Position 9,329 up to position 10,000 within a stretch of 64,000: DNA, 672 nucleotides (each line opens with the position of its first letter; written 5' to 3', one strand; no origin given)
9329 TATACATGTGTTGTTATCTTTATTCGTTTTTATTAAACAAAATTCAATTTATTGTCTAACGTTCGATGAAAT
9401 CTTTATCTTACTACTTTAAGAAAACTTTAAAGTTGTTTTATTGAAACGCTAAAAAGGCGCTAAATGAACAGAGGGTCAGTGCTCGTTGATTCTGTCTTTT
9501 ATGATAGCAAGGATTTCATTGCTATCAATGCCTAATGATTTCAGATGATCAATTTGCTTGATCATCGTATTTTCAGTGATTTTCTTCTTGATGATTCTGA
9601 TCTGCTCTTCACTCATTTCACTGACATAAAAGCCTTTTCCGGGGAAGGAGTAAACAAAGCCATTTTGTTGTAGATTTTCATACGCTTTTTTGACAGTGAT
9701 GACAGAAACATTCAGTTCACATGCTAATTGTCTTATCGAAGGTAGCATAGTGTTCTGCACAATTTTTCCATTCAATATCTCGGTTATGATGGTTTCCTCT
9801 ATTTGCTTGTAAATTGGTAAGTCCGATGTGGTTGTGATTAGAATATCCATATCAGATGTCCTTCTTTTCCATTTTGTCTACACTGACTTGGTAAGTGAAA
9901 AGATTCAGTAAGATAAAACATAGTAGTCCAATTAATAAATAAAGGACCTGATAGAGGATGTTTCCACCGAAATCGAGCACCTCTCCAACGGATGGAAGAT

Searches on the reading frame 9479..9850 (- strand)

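Call 40: search_protein_families(library=pfam, proteins=[window:9479-9850:-], max_evalue=0.1)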
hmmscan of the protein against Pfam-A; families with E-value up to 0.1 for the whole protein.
window:9479-9850:- (124 aa): 9 families
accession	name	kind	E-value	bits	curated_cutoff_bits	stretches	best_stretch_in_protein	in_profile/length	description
PF00392.27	GntR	-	1.4e-14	53.9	27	1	14-76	2-64/64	Bacterial regulatory proteins, gntR family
PF13730.12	HTH_36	-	1.8e-05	24.9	25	1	36-66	25-55/55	Helix-turn-helix domain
PF08279.18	HTH_11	-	0.00033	20.9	25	1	38-74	17-54/55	HTH domain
PF01726.22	LexA_DNA_bind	-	0.00089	19.4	23.7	1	24-72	13-62/65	LexA DNA binding domain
PF02082.26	Rrf2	-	0.0017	18.9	30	1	36-84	23-72/132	Iron-dependent Transcriptional regulator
PF08784.17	RPA_C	-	0.0019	19.3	22.6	1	38-68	71-101/106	Replication protein A C terminal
PF01418.23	HTH_6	-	0.021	15.2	28.3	1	18-65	18-63/77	Helix-turn-helix domain, rpiR family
PF14502.12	HTH_41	-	0.071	13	25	0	36-67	6-37/48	Helix-turn-helix domain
PF25340.1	BCD_RFX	-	0.083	12.7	24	0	7-50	53-94/270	RFX BCD domain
